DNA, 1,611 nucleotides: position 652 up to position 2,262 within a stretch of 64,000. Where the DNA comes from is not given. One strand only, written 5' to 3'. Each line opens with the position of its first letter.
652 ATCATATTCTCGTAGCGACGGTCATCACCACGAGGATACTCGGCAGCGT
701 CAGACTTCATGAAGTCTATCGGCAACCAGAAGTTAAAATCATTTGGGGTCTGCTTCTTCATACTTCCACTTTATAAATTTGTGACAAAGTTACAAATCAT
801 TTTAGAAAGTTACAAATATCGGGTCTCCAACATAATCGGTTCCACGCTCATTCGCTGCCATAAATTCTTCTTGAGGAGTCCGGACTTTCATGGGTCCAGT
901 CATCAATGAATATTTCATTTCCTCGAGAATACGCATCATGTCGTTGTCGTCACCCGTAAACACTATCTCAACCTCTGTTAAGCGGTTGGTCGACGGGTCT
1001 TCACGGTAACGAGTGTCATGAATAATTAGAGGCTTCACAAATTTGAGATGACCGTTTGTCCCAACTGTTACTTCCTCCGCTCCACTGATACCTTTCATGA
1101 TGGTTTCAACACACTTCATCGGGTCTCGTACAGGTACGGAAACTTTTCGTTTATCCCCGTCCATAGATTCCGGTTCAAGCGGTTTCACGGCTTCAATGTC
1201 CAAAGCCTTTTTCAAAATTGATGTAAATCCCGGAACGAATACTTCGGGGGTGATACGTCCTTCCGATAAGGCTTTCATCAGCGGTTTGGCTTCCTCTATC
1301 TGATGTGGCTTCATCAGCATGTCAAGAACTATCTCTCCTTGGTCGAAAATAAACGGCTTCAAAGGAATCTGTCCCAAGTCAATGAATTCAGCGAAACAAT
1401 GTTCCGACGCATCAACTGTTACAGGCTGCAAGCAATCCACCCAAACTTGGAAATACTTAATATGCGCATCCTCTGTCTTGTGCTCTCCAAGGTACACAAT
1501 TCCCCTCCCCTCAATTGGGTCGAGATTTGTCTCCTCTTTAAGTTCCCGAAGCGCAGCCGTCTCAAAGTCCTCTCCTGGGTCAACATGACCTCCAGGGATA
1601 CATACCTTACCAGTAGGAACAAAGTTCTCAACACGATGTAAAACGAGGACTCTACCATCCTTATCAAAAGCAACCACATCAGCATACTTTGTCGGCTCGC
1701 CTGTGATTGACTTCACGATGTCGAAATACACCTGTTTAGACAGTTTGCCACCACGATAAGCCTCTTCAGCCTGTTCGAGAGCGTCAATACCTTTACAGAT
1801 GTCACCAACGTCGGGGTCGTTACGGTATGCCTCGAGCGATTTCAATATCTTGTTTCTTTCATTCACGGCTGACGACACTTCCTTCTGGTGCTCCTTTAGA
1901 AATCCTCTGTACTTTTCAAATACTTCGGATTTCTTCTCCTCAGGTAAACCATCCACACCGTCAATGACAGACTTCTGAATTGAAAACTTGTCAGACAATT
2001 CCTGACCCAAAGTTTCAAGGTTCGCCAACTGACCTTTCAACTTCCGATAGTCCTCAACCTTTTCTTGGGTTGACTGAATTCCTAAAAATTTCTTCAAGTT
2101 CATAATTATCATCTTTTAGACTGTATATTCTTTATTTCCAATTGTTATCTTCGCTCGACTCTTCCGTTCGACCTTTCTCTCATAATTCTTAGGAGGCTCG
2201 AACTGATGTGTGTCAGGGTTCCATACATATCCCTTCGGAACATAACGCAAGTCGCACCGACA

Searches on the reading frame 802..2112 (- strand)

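Call 42: search_protein_families(library=phrogs, proteins=[window:802-2112:-], max_evalue=0.00001)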
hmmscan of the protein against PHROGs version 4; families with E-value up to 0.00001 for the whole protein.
window:802-2112:- (436 aa): 4 families
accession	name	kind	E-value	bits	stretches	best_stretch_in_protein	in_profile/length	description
phrog_1198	-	other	9.1e-13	49.5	1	146-252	42-153/253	MutT/NUDIX hydrolase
phrog_1185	-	other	1.4e-11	45.4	1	116-218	126-232/301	nudix hydrolase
phrog_15528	-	head and packaging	1.2e-06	28.2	1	151-248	530-622/794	portal protein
phrog_19657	-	other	4.2e-06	27.8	1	156-197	47-88/176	nudix hydrolase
